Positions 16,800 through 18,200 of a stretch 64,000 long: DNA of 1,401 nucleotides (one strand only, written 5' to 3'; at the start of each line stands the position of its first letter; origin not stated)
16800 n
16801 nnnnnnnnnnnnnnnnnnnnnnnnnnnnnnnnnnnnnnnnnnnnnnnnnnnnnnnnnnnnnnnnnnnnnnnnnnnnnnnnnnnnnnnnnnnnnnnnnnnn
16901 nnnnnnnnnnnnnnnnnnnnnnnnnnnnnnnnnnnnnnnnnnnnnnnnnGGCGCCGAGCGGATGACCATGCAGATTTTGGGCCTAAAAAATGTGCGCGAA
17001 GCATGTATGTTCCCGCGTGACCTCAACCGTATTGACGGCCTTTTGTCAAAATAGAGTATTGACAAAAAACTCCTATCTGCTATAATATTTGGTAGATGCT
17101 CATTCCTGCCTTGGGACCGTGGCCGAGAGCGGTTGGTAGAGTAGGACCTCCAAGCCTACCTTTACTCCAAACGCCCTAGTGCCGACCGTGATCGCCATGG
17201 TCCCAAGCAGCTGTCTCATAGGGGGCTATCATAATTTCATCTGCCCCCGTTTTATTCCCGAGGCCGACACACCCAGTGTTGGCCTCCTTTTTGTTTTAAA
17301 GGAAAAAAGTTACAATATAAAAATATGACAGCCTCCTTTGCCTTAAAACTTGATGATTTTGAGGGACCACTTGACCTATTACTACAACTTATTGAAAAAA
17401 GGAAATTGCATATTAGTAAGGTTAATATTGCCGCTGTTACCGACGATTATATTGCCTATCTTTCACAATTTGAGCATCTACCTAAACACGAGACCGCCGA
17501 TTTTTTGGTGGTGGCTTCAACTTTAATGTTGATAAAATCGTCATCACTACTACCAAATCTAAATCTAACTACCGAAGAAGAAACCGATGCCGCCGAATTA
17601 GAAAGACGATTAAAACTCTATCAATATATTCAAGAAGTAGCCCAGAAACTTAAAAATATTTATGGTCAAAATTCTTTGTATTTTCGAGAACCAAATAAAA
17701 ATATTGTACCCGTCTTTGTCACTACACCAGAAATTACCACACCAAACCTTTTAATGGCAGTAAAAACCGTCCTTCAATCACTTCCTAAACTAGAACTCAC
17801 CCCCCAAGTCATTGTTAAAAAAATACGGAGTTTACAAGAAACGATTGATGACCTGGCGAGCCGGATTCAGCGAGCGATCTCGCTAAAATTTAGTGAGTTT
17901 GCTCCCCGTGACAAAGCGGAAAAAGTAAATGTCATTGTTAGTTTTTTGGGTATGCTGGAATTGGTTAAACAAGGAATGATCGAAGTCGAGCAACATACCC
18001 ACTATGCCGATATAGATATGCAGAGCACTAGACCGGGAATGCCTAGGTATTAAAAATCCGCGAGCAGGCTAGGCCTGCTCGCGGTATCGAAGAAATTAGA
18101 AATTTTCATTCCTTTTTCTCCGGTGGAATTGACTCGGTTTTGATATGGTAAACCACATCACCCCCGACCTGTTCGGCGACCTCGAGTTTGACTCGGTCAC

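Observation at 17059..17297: Consensus-promoter-driven about 200-nt candidate sRNA between aspS and scpA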

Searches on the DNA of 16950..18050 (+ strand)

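Call 4: search_rna_families(source=window, start=16950, end=17400, threshold=evalue, max_evalue=10, show_alignments=4)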
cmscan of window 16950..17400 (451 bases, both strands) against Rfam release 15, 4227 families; matches with E-value up to 10: 4.
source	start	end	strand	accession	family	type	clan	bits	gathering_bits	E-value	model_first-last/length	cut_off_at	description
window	17260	17323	-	RF02693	psm_mec_RNA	Gene; sRNA;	-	25.3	85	0.26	1-143/143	no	psm_mec locus RNA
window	17113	17204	+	RF03646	MIR9776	Gene; miRNA;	-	17.5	100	3.3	1-84/84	no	MIR9776 microRNA precursor family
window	17274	17347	-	RF00426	SCARNA15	Gene; snRNA; snoRNA; scaRNA;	CL00019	17.1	65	1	1-128/128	no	Small Cajal body specific RNA 15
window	17126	17177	+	RF03946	mir-3132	Gene; miRNA;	-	17.1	84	3.4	1-75/75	no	mir-3132 microRNA precursor family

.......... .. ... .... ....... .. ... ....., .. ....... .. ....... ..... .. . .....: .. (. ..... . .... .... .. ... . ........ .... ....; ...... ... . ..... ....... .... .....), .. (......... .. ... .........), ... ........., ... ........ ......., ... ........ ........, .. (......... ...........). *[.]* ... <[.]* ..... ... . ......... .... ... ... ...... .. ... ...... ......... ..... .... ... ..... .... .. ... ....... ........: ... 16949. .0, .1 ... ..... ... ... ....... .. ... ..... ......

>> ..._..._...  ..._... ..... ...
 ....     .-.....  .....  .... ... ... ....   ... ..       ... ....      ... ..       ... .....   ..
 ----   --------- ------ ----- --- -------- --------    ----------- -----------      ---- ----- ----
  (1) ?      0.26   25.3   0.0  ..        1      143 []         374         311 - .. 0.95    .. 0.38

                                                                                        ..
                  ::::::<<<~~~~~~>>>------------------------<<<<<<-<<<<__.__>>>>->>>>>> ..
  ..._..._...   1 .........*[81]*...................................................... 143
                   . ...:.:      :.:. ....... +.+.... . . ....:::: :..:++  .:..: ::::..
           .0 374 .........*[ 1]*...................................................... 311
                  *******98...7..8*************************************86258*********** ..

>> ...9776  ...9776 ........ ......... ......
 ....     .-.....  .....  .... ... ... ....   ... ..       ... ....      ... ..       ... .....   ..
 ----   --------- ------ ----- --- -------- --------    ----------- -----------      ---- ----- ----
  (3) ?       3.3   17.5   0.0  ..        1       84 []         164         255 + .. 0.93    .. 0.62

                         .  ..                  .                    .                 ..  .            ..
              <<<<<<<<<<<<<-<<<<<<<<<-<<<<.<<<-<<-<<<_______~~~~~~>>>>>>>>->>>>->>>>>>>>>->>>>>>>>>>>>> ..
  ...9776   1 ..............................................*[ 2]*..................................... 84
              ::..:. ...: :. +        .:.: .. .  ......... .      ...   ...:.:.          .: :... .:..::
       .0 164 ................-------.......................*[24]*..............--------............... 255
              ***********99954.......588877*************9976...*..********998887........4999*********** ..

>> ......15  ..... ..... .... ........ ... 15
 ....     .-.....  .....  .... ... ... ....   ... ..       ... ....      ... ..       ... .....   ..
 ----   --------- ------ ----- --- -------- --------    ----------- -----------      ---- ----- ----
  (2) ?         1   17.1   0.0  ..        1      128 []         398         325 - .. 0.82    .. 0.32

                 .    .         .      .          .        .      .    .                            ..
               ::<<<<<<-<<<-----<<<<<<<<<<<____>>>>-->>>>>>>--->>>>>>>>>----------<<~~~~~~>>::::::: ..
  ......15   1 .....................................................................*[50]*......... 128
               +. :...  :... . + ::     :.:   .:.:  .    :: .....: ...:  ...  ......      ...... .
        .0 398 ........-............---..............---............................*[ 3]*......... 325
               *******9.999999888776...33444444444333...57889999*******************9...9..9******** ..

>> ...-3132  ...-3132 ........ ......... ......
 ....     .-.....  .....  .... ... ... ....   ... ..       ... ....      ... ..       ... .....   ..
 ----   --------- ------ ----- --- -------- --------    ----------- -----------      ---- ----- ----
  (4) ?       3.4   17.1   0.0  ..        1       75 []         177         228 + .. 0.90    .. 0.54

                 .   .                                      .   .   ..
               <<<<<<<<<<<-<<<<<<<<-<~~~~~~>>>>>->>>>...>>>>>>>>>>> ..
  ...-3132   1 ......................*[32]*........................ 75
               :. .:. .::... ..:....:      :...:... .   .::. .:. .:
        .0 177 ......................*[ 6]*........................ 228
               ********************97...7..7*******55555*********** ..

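Call 22: build_rna_model(alignment_id=A2)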
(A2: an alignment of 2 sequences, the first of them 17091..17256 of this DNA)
Model R1 built from alignment A2 (2 sequences, 167 columns); structure: RNAalifold consensus.
model positions 167; base pairs 47; branch points 1; effective number of sequences 0.73; information 0.59 bits per position. Calibrated on 0.2 Mb of random sequence (short: E-values are rough).
structure used (alignment columns):
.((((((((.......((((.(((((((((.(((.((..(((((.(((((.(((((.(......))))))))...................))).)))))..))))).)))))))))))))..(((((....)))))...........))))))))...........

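Call 24: search_with_rna_model(model_id=R1, sources=[window, L004, L005, L006, L007, L008, L009, L010, L011, L012, L013, L014, L015, L016, L017, L018, L019, L020, L021, L022, L023, L024, L025, L026, L027, L028, L029, L030, L031, L032, L033, L034, L035, L036, L037, L038, L039, L040, L041, L042, L043, L044, L045, L046, L047, L048, L049, L050, L051, L052, L053, L054, L055, L056, L057, L058, L059, L060, L061, L062, L063, L064, L065, L066, L067, L068, L069, L070, L071, L072, L073, L074, L075, L076, L077, L078, L079, L080, L081, L082, L083], max_evalue=10)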
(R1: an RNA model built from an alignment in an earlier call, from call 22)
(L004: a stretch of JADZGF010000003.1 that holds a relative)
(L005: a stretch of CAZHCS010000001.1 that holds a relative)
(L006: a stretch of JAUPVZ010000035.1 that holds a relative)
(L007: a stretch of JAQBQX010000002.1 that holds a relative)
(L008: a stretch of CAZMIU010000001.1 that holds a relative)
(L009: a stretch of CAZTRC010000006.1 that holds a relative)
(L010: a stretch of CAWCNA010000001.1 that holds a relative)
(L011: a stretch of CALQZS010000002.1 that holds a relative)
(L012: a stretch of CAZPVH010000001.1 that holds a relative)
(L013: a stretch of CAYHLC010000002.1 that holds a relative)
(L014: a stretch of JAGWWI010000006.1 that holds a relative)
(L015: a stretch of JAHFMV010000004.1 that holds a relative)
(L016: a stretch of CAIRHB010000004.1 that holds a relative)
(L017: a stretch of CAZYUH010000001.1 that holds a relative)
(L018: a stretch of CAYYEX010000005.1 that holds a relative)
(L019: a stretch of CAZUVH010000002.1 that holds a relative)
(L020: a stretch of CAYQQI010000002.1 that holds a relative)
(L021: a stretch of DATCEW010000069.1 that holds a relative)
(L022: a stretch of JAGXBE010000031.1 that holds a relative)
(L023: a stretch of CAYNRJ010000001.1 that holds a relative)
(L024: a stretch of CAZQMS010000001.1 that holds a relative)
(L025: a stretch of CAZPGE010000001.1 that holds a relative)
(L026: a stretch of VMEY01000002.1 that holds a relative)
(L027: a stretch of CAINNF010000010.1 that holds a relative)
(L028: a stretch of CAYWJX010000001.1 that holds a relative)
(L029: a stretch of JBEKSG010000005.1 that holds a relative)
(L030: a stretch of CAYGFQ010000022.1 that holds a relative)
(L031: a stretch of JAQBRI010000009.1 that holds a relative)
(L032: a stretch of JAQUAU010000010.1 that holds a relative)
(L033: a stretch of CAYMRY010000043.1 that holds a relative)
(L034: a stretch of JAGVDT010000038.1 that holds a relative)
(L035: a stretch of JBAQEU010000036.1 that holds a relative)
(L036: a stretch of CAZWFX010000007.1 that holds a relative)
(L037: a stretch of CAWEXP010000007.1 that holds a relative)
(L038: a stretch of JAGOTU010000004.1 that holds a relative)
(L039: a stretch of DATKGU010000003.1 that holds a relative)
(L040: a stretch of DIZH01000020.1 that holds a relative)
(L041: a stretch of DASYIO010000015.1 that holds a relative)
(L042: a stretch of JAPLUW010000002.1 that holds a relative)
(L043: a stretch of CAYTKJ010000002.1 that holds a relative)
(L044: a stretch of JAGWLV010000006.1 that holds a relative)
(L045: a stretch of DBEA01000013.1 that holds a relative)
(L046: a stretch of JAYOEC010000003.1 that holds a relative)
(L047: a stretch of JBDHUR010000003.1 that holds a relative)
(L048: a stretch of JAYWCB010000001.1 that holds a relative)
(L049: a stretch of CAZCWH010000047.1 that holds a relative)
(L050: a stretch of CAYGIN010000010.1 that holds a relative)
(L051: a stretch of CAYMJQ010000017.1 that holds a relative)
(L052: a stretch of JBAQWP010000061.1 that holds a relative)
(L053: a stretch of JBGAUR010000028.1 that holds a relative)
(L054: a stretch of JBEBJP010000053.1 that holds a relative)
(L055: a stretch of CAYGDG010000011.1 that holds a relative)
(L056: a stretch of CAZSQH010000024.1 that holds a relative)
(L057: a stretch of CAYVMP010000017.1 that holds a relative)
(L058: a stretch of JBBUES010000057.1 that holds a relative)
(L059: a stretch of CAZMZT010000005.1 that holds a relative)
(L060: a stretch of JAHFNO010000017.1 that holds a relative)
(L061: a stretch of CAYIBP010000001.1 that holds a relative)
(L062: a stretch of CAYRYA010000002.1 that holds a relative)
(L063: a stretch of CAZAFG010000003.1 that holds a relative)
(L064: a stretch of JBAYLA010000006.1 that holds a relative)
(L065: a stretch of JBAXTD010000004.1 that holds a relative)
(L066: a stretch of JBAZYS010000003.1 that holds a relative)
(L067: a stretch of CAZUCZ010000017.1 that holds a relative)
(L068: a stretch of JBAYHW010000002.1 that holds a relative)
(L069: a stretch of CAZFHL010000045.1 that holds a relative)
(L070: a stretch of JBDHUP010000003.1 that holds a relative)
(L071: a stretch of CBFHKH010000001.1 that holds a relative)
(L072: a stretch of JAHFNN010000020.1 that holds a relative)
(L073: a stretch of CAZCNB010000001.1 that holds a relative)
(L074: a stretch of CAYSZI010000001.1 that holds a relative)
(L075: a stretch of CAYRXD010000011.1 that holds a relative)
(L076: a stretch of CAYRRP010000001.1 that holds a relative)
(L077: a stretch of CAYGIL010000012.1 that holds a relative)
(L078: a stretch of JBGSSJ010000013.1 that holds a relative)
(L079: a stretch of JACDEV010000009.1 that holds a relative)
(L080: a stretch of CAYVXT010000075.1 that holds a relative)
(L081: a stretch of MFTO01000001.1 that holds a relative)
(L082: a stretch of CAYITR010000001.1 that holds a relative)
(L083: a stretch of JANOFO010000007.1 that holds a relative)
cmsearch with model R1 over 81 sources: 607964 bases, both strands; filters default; matches with E-value up to 10: 6.
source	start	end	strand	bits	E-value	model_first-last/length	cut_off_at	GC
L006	4395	4561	+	209.9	7.6e-45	1-167/167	no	0.56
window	17090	17256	+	207.5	2.7e-44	1-167/167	no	0.54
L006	4416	4512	-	17.7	0.26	21-117/167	no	0.6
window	17111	17207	-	14.9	1.2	21-117/167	no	0.6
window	20787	20842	+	12.6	3.7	1-167/167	no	0.48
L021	2904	2998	-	12.1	5.1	1-167/167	no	0.59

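Call 31: search_with_rna_model(model_id=R1, sources=[L084, L085, L086, L087, L088, L089, L090, L091, L092, L093, L094, L095, L096, L097, L098, L099, L100, L101, L102, L103, L104, L105, L106, L107, L108, L109, L110, L111, L112, L113, L114, L115, L116, L117, L118, L119, L120, L121, L122, L123, L124, L125, L126, L127, L128, L129, L130, L131, L132, L133, L134, L135, L136, L137, L138, L139, L140, L141, L142, L143, L144, L145, L146, L147, L148, L149, L150, L151, L152, L153, L154, L155, L156, L157, L158, L159, L160, L161, L162, L163], max_evalue=1)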
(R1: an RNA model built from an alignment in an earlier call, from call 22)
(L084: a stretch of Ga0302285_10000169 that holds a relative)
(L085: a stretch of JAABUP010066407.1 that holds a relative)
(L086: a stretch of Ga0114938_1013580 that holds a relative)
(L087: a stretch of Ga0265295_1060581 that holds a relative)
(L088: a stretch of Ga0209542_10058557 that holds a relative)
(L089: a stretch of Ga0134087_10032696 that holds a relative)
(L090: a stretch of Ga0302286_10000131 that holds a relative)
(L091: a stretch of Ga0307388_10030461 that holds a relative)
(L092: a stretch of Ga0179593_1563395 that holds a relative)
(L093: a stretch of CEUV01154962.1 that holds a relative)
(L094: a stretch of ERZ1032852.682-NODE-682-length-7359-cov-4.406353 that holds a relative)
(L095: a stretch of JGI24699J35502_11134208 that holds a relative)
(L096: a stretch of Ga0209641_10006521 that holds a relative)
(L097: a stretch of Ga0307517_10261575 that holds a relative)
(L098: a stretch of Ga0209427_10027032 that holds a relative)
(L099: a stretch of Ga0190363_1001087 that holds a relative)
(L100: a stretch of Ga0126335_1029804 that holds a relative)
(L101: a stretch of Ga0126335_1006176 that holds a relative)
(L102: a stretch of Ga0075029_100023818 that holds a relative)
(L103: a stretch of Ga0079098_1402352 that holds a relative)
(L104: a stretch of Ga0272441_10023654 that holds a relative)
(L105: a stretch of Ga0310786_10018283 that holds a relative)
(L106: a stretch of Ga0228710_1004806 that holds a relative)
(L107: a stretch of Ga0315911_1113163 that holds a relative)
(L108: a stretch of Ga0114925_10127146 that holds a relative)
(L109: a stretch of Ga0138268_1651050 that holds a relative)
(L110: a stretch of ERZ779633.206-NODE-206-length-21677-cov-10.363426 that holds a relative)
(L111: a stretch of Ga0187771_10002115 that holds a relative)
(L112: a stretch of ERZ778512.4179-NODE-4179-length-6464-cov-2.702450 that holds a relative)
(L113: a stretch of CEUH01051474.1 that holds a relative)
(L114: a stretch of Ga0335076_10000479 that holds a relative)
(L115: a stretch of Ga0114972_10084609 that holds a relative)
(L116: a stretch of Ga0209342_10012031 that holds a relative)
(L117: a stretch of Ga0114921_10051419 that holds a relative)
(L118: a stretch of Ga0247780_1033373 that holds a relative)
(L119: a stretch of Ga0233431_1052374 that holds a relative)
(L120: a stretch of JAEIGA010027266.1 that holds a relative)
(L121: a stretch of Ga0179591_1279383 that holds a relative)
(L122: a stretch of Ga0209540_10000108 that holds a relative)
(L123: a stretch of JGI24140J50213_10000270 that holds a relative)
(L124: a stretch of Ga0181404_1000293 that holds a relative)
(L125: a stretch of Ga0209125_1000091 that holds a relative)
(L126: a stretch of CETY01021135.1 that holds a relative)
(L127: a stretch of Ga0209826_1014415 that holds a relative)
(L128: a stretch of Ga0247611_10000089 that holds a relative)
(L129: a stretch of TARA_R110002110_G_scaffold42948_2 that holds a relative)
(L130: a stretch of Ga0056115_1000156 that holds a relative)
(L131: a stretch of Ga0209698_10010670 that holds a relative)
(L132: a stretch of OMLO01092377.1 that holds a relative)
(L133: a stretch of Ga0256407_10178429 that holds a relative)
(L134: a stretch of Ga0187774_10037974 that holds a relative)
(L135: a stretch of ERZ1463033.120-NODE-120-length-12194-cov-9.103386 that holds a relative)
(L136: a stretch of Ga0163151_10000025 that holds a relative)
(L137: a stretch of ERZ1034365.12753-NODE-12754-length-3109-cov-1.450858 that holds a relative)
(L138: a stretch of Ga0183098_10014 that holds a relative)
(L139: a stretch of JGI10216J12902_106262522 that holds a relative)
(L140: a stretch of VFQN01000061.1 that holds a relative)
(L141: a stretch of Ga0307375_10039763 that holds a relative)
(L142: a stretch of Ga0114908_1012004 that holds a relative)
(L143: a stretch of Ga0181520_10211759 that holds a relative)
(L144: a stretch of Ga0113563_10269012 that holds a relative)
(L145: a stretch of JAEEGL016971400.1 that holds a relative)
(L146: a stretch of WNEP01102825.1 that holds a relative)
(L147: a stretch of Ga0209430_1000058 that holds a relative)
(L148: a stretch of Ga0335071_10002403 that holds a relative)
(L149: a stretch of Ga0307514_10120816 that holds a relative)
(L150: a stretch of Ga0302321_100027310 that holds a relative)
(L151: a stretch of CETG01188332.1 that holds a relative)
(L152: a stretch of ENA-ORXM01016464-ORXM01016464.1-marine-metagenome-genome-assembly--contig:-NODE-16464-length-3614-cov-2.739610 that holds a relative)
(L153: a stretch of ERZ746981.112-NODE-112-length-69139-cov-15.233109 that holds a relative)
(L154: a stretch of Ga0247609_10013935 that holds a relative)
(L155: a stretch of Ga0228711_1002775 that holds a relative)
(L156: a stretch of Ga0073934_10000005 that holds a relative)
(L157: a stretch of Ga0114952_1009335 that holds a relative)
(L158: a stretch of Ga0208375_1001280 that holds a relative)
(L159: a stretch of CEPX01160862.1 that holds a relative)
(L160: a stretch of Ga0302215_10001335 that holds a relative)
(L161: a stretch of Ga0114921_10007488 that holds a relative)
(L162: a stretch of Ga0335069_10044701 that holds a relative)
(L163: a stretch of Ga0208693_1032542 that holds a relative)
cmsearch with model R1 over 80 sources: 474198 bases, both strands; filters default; matches with E-value up to 1: 0.
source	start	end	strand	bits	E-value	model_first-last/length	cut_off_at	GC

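Call 41: search_with_rna_model(model_id=R1, sources=[L203, L204, L205, L206], max_evalue=1, show_alignments=4)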
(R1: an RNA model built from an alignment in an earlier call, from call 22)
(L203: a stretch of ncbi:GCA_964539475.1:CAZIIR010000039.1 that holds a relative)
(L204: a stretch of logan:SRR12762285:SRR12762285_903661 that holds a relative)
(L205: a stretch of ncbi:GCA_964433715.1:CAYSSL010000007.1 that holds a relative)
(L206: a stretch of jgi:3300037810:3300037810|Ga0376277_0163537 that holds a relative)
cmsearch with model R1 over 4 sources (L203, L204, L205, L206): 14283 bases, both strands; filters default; matches with E-value up to 1: 4.
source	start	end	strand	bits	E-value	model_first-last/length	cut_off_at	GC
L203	1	168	+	161.9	1.3e-35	8-167/167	5'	0.54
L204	1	168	+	161.9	1.3e-35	8-167/167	5'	0.54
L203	10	114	-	17.4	0.0073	17-121/167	no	0.62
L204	10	114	-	17.4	0.0073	17-121/167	no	0.62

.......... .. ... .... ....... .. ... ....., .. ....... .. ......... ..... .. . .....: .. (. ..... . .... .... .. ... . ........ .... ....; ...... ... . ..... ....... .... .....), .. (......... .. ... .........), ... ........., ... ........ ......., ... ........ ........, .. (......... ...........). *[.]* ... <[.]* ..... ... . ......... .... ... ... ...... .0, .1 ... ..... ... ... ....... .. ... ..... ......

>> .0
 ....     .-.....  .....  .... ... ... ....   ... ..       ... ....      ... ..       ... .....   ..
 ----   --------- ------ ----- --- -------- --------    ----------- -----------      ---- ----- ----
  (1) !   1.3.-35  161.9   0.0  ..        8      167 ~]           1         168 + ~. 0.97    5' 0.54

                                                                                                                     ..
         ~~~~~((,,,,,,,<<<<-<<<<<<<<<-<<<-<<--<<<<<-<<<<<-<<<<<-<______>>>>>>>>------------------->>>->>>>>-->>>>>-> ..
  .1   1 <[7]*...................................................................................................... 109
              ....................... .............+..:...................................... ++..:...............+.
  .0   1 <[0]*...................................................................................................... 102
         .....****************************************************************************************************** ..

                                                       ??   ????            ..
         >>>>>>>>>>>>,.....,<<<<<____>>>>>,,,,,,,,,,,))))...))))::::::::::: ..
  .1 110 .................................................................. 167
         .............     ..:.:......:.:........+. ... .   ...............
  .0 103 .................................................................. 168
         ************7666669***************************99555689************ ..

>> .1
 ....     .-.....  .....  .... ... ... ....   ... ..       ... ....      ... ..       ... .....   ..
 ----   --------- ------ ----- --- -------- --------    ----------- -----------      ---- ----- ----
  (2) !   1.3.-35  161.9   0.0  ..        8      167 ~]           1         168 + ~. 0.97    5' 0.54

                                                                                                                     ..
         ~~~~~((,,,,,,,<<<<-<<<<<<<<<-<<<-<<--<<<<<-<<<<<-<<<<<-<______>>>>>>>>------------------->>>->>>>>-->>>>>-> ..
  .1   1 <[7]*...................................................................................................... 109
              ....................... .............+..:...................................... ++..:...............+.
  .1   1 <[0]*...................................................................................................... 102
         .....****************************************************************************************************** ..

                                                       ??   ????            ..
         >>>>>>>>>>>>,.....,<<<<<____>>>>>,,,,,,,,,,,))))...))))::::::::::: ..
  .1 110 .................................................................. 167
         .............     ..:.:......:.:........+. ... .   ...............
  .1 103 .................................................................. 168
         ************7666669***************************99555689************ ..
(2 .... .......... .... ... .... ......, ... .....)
